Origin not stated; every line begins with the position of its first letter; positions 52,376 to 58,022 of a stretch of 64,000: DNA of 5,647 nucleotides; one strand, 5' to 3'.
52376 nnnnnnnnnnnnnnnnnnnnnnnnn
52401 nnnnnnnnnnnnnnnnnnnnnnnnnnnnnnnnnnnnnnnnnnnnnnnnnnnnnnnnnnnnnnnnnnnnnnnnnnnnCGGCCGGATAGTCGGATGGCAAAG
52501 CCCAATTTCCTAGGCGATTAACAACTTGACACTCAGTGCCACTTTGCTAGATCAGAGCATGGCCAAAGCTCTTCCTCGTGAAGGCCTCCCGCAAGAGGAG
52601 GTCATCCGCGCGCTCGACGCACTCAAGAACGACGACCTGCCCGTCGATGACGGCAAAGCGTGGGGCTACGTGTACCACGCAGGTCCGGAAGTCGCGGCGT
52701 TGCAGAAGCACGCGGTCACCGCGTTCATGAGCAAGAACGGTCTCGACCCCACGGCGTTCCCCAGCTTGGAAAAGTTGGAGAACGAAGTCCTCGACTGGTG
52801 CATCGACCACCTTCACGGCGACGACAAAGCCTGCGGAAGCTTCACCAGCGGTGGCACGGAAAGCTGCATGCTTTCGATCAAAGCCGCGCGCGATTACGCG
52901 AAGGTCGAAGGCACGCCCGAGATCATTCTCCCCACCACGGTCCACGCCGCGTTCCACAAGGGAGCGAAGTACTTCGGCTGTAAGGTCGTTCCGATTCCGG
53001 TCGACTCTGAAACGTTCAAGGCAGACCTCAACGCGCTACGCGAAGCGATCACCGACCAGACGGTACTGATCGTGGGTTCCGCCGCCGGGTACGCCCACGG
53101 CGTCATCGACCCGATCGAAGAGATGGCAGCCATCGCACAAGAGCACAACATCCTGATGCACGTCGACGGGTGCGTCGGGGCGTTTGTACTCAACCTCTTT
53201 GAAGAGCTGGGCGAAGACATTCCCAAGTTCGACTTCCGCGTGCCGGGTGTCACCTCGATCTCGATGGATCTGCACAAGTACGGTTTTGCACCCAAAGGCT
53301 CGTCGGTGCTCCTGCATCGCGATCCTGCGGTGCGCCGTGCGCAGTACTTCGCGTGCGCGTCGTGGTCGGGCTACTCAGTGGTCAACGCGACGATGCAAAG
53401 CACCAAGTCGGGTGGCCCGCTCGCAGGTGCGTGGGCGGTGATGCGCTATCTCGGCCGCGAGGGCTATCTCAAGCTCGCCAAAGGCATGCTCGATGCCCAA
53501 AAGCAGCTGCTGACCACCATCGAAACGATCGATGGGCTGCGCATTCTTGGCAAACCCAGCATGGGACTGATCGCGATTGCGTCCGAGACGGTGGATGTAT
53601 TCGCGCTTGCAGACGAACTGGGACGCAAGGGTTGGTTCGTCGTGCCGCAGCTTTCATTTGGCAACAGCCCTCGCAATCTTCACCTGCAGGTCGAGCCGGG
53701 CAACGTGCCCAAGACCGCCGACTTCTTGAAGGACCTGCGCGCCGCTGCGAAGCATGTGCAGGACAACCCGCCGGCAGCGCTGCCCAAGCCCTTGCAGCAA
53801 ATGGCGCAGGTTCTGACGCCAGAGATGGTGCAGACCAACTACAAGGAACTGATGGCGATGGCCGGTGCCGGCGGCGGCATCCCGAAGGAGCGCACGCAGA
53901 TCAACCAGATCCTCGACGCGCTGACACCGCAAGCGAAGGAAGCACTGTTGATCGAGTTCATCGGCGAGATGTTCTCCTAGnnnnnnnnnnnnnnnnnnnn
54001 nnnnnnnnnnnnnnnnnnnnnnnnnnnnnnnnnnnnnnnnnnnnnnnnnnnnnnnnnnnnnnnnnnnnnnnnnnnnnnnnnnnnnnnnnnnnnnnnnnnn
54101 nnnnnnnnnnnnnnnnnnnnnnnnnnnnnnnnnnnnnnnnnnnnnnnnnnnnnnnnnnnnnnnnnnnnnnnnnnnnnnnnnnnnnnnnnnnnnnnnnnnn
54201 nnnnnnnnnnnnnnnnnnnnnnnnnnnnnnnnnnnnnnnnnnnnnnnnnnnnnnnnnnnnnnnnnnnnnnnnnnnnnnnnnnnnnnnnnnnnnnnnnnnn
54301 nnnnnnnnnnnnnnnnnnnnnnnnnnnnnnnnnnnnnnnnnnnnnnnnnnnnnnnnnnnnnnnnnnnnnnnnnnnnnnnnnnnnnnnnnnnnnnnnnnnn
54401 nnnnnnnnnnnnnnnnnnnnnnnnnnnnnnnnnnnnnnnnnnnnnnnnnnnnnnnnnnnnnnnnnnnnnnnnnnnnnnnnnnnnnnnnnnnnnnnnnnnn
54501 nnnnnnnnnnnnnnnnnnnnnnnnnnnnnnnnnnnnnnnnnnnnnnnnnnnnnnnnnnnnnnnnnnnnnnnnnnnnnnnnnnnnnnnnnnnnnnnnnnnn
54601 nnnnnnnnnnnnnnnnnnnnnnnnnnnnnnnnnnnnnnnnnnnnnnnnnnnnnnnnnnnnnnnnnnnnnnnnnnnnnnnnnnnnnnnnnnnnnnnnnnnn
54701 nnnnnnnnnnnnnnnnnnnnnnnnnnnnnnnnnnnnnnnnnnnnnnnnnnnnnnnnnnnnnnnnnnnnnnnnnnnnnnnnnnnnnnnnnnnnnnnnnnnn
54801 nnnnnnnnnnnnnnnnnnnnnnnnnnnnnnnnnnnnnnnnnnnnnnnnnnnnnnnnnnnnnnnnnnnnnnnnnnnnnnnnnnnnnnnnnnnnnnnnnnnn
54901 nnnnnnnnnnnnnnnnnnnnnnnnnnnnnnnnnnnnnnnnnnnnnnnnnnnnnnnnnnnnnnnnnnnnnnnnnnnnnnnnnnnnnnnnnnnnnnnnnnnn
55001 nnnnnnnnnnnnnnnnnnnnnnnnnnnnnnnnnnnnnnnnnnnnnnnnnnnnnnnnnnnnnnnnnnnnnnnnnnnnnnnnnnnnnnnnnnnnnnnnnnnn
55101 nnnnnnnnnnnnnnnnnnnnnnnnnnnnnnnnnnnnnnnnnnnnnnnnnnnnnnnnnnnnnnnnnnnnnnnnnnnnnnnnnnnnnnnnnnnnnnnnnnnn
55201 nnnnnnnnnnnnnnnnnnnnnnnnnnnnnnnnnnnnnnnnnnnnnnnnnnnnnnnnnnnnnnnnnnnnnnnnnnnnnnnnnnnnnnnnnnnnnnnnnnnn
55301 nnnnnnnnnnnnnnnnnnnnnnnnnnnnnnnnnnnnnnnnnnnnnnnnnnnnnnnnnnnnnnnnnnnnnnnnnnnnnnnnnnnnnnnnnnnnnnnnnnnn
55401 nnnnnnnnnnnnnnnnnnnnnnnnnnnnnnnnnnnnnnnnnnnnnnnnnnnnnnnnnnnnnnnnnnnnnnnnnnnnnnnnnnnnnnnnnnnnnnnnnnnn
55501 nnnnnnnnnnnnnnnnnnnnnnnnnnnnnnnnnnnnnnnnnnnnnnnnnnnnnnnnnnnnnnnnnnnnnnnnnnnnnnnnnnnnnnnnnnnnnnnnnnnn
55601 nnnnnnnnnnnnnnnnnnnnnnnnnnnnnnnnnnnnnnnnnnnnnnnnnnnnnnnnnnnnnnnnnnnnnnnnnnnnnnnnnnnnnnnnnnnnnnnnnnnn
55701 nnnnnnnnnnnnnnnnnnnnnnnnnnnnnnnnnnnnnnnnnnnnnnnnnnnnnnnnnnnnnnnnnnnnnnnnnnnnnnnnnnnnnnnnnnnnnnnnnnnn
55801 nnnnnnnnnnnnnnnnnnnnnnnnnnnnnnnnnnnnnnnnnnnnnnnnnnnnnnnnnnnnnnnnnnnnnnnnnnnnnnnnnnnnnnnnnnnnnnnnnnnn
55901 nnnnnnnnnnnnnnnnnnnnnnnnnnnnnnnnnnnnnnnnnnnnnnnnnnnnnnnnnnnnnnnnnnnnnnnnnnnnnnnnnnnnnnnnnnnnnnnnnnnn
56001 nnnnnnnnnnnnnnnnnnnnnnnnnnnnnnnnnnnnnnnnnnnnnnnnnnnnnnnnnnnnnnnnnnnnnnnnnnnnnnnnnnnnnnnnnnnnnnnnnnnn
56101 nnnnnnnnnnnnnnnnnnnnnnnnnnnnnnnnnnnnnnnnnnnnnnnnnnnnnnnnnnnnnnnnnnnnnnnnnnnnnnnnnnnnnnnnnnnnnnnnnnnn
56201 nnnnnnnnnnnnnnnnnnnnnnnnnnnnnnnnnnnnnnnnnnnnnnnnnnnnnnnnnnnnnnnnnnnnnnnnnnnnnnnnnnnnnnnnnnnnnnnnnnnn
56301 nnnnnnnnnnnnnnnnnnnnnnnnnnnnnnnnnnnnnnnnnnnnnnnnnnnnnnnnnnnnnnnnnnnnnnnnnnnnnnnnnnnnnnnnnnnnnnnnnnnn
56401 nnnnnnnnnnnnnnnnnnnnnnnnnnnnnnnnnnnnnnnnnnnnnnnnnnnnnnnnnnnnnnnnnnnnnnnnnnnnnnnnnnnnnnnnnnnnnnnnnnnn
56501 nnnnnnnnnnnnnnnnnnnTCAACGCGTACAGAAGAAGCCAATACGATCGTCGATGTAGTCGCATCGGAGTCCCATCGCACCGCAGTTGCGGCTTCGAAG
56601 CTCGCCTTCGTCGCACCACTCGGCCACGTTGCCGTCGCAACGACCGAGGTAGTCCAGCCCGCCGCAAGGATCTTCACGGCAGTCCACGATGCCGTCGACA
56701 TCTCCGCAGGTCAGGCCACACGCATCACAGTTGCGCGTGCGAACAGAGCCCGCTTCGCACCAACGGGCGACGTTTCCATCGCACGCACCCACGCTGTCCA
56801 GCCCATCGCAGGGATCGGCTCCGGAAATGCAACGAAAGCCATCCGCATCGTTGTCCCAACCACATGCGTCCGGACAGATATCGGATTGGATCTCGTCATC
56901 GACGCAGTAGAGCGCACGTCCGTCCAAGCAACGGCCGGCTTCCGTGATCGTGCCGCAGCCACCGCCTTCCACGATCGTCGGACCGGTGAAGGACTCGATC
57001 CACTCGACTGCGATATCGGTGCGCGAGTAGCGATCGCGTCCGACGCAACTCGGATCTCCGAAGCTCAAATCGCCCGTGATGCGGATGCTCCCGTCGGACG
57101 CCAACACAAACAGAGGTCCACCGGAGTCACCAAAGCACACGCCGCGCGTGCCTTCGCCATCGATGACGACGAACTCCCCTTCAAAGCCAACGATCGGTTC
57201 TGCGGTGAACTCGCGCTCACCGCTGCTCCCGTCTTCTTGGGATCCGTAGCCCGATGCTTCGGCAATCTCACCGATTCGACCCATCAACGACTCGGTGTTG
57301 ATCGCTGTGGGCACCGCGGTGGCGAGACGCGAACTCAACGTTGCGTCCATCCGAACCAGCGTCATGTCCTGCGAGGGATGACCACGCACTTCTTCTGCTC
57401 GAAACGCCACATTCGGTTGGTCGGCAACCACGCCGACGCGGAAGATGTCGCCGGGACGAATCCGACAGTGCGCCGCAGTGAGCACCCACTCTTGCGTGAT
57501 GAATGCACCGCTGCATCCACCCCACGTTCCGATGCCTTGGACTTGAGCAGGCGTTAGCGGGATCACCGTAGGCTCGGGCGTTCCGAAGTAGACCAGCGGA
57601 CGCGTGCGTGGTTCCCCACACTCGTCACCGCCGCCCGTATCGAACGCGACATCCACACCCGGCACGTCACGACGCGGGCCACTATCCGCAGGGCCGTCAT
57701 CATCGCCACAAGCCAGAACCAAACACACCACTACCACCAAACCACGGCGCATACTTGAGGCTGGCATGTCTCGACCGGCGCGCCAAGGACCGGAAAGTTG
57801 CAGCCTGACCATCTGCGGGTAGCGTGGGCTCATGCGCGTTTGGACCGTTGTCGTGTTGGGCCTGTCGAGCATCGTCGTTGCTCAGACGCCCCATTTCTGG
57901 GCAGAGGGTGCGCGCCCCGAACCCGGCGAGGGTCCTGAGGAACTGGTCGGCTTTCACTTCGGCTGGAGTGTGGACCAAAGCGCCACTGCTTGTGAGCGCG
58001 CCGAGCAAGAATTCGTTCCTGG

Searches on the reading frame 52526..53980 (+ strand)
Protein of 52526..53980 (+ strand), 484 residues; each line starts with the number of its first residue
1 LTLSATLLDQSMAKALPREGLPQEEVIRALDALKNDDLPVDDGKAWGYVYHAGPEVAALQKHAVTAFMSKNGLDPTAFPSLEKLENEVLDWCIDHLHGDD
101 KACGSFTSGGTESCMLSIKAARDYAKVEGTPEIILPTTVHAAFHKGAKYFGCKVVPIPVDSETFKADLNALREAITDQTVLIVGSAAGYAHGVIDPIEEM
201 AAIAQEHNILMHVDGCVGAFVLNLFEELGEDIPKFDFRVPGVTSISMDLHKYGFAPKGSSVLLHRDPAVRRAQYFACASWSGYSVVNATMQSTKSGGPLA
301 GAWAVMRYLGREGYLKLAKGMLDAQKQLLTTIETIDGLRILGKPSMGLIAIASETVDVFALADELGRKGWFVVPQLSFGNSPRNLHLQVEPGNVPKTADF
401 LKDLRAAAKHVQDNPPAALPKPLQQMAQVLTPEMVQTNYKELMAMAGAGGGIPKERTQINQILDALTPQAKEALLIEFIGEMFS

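Call 15: search_protein_families(library=pfam, proteins=[window:52526-53980:+], max_evalue=0.01)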
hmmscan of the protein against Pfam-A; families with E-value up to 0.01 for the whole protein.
window:52526-53980:+ (484 aa): 5 families
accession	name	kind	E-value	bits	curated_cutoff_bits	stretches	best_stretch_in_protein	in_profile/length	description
PF00282.25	Pyridoxal_deC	-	3.1e-20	72.7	27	1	50-350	46-371/375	Pyridoxal-dependent decarboxylase conserved domain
PF00266.25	Aminotran_5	-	4.1e-15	56.1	21.5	1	106-369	66-332/371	Aminotransferase class-V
PF01041.23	DegT_DnrJ_EryC1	-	2e-09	37.6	19.8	1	107-216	45-147/360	DegT/DnrJ/EryC1/StrS aminotransferase family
PF00155.27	Aminotran_1_2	-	3.5e-08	33.5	19.7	1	106-222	70-193/361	Aminotransferase class I and II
PF01212.27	Beta_elim_lyase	-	1.2e-05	25.2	27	1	131-300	72-217/288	Beta-eliminating lyase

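Call 45: find_homologous_proteins(query=window:52562-53980:+, max_evalue=1e-80)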
Query window:52562-53980:+ (472 aa): 5468 proteins with E <= 1e-80 among 8000 candidates; the best 120 are listed.
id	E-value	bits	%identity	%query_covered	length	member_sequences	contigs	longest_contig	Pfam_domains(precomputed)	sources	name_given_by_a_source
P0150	0.0e+0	1074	100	100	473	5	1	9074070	PF00282.26,PF00155.28,PF00266.26,PF01212.28,PF01041.24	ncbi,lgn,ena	-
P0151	5.9e-219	746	69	100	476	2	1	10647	PF00282.26,PF00266.26,PF01041.24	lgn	-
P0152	1.3e-217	742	68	100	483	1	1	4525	PF00282.26,PF00266.26,PF01041.24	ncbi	-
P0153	4.3e-215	733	68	100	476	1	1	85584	PF00282.26,PF00266.26,PF01041.24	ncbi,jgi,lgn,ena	-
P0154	2.0e-192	659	63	99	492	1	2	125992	PF00282.26,PF00266.26,PF01041.24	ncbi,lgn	-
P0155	9.6e-188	643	61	99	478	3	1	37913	PF00282.26,PF00155.28,PF00266.26,PF01041.24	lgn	-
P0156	1.6e-186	639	61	99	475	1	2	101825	PF00282.26,PF00266.26,PF01041.24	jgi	-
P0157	1.5e-178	613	58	99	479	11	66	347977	PF00282.26,PF00266.26,PF01041.24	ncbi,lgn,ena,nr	ncbi:MAG TPA: aspartate aminotransferase family protein [Polyangiaceae bacterium LLY-WYZ-15_(1-7)]|n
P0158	1.6e-172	593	57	98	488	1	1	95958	PF00282.26,PF00266.26,PF01041.24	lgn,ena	-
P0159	5.2e-169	581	54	100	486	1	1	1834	PF00282.26,PF00266.26,PF01041.24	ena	-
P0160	2.7e-164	566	54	96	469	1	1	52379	PF00282.26,PF00266.26,PF01041.24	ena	-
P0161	7.3e-163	561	52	99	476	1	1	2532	PF00282.26,PF00266.26,PF01041.24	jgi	jgi:glutamate/tyrosine decarboxylase-like PLP-dependent enzyme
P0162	7.9e-163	561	53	100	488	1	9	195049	PF00282.26,PF00266.26,PF01041.24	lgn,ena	-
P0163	7.7e-157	541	51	99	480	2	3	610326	PF00282.26,PF00266.26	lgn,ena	-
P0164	1.3e-156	540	51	99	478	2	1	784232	PF00282.26,PF00266.26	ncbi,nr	ncbi:MAG: aspartate aminotransferase family protein [Deltaproteobacteria bacterium]|nr:aspartate ami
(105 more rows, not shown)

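Call 46: find_encoding_contigs(protein=P0150, flank=10000, max_places=10)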
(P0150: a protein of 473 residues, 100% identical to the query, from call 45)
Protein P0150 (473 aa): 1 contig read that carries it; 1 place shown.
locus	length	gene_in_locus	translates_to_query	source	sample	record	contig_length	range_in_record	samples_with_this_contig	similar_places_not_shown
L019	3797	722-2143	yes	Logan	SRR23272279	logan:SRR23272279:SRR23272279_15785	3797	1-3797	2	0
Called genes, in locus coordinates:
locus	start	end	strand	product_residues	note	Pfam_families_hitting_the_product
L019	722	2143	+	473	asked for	PF00282:Pyridoxal_deC, PF00155:Aminotran_1_2, PF01041:DegT_DnrJ_EryC1, PF01212:Beta_elim_lyase (weak), PF00266:Aminotran_5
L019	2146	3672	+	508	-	PF07364:DUF1485, PF07171:MlrC_C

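Call 48: list_cluster_members(proteins=[P0150])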
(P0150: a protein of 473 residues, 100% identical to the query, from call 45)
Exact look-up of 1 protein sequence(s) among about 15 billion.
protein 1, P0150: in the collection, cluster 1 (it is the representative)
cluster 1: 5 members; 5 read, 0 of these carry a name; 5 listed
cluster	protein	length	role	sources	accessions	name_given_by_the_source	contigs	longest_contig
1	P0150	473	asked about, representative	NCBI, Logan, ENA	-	-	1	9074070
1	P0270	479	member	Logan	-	-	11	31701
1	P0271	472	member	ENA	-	-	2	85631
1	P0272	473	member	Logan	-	-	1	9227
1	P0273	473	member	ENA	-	-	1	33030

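Call 49: find_encoding_contigs(protein=P0273, flank=10000, max_places=5)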
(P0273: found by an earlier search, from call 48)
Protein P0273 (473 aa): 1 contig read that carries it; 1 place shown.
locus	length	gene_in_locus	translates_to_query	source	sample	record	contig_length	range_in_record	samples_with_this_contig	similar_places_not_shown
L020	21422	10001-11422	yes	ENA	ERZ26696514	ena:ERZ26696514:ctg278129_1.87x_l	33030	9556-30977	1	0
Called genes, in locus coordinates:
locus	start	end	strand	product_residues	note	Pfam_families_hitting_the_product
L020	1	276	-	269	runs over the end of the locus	PF13145:Rotamase_2, PF13616:Rotamase_3, PF00639:Rotamase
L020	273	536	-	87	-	-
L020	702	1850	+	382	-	PF08308:PEGA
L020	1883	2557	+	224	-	-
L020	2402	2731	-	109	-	-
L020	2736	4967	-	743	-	PF00069:Pkinase, PF07714:PK_Tyr_Ser-Thr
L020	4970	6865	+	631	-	PF13415:Beta-prop_FBX42, PF24681:Kelch_KLHDC2_KLHL20_DRC7, PF13418:Beta-prop_TYW4 (faint)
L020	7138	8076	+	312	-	PF03706:LPG_synthase_TM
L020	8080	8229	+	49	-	-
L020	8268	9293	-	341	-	PF00316:FBPase, PF18913:FBPase_C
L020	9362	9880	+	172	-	-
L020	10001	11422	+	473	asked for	PF00282:Pyridoxal_deC, PF00155:Aminotran_1_2, PF01041:DegT_DnrJ_EryC1, PF01212:Beta_elim_lyase (weak), PF00266:Aminotran_5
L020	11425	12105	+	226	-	PF07364:DUF1485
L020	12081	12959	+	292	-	PF07364:DUF1485 (weak), PF07171:MlrC_C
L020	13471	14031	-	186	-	PF03781:FGE-sulfatase (weak)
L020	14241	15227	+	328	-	-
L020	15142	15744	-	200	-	PF00089:Trypsin (weak)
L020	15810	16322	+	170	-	-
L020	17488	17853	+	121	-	-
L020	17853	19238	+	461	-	PF03055:RPE65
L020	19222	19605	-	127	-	PF00285:Citrate_synt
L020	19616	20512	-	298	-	PF16478:DUF5055 (faint), PF00285:Citrate_synt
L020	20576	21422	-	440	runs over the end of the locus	PF11617:Cu-binding_MopE (weak), PF03781:FGE-sulfatase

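Call 50: find_encoding_contigs(protein=P0270, flank=10000, max_places=10)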
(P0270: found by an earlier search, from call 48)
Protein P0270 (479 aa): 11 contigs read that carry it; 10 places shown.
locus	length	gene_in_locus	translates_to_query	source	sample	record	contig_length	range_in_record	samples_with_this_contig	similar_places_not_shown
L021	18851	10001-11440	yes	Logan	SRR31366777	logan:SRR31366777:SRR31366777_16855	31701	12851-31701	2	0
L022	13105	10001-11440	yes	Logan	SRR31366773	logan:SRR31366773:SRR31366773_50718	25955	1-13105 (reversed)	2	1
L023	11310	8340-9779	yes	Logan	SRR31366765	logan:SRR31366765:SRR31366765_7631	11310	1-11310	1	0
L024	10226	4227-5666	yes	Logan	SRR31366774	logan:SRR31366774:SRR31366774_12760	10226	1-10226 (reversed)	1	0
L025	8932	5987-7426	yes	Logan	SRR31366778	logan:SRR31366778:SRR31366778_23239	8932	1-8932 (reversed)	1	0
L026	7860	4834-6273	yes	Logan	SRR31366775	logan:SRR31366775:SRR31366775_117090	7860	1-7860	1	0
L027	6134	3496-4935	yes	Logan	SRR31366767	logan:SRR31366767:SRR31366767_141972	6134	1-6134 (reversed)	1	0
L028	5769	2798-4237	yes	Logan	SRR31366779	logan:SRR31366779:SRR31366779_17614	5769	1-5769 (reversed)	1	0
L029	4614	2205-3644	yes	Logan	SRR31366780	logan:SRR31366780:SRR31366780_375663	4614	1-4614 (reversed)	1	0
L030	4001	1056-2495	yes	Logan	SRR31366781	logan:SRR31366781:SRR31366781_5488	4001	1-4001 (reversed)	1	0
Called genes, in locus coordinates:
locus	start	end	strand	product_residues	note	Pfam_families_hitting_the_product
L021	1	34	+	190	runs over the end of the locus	-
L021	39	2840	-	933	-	PF11617:Cu-binding_MopE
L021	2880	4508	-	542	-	PF00069:Pkinase, PF01636:APH (faint), PF03109:ABC1 (faint), PF07714:PK_Tyr_Ser-Thr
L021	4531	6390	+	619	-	PF13418:Beta-prop_TYW4 (faint), PF24681:Kelch_KLHDC2_KLHL20_DRC7 (weak), PF13415:Beta-prop_FBX42 (weak)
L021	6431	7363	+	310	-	PF03706:LPG_synthase_TM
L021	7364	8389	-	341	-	PF00316:FBPase, PF18913:FBPase_C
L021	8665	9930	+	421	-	-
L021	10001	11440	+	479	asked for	PF00282:Pyridoxal_deC, PF00155:Aminotran_1_2 (weak), PF01041:DegT_DnrJ_EryC1, PF01212:Beta_elim_lyase (weak), PF00266:Aminotran_5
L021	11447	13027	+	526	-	PF07364:DUF1485, PF07171:MlrC_C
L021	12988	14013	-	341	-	PF03781:FGE-sulfatase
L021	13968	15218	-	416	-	PF00089:Trypsin, PF13365:Trypsin_2 (faint)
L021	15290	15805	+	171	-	-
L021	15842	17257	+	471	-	PF00542:Ribosomal_L12 (faint)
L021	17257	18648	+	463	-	PF03055:RPE65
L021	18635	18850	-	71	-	?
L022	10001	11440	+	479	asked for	PF00282:Pyridoxal_deC, PF00155:Aminotran_1_2 (weak), PF01041:DegT_DnrJ_EryC1, PF01212:Beta_elim_lyase (weak), PF00266:Aminotran_5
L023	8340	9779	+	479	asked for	PF00282:Pyridoxal_deC, PF00155:Aminotran_1_2 (weak), PF01041:DegT_DnrJ_EryC1, PF01212:Beta_elim_lyase (weak), PF00266:Aminotran_5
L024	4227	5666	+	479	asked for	PF00282:Pyridoxal_deC, PF00155:Aminotran_1_2 (weak), PF01041:DegT_DnrJ_EryC1, PF01212:Beta_elim_lyase (weak), PF00266:Aminotran_5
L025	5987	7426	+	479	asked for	PF00282:Pyridoxal_deC, PF00155:Aminotran_1_2 (weak), PF01041:DegT_DnrJ_EryC1, PF01212:Beta_elim_lyase (weak), PF00266:Aminotran_5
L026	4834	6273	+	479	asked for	PF00282:Pyridoxal_deC, PF00155:Aminotran_1_2 (weak), PF01041:DegT_DnrJ_EryC1, PF01212:Beta_elim_lyase (weak), PF00266:Aminotran_5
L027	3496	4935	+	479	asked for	PF00282:Pyridoxal_deC, PF00155:Aminotran_1_2 (weak), PF01041:DegT_DnrJ_EryC1, PF01212:Beta_elim_lyase (weak), PF00266:Aminotran_5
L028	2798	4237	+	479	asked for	PF00282:Pyridoxal_deC, PF00155:Aminotran_1_2 (weak), PF01041:DegT_DnrJ_EryC1, PF01212:Beta_elim_lyase (weak), PF00266:Aminotran_5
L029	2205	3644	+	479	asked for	PF00282:Pyridoxal_deC, PF00155:Aminotran_1_2 (weak), PF01041:DegT_DnrJ_EryC1, PF01212:Beta_elim_lyase (weak), PF00266:Aminotran_5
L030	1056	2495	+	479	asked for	PF00282:Pyridoxal_deC, PF00155:Aminotran_1_2 (weak), PF01041:DegT_DnrJ_EryC1, PF01212:Beta_elim_lyase (weak), PF00266:Aminotran_5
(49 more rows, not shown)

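Call 82: find_encoding_contigs(protein=P0272, flank=10000, max_places=5)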
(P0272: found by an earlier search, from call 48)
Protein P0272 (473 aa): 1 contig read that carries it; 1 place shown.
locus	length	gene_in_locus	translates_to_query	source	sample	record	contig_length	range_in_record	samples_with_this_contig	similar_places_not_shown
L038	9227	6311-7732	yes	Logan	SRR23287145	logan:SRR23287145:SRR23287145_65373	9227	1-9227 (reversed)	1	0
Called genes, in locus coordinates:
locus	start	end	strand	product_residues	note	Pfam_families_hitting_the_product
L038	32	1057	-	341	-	PF00316:FBPase, PF18913:FBPase_C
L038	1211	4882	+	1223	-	PF01833:TIG (faint)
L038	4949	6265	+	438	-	PF13229:Beta_helix (weak)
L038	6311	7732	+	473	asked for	PF00282:Pyridoxal_deC, PF00155:Aminotran_1_2 (weak), PF01041:DegT_DnrJ_EryC1, PF01212:Beta_elim_lyase (weak), PF00266:Aminotran_5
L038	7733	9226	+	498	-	?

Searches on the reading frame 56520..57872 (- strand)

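Call 26: search_protein_families(library=pfam, proteins=[window:56520-57872:-], max_evalue=0.001)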
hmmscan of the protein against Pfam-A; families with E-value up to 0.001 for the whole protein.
window:56520-57872:- (450 aa): 2 families
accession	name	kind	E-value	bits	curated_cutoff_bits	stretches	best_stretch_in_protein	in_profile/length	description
PF00089.32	Trypsin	-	1.2e-11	45.3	20.6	1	119-292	26-220/220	Trypsin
PF13365.12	Trypsin_2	-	0.00023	22.4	27.6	1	120-255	1-135/144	Trypsin-like peptidase domain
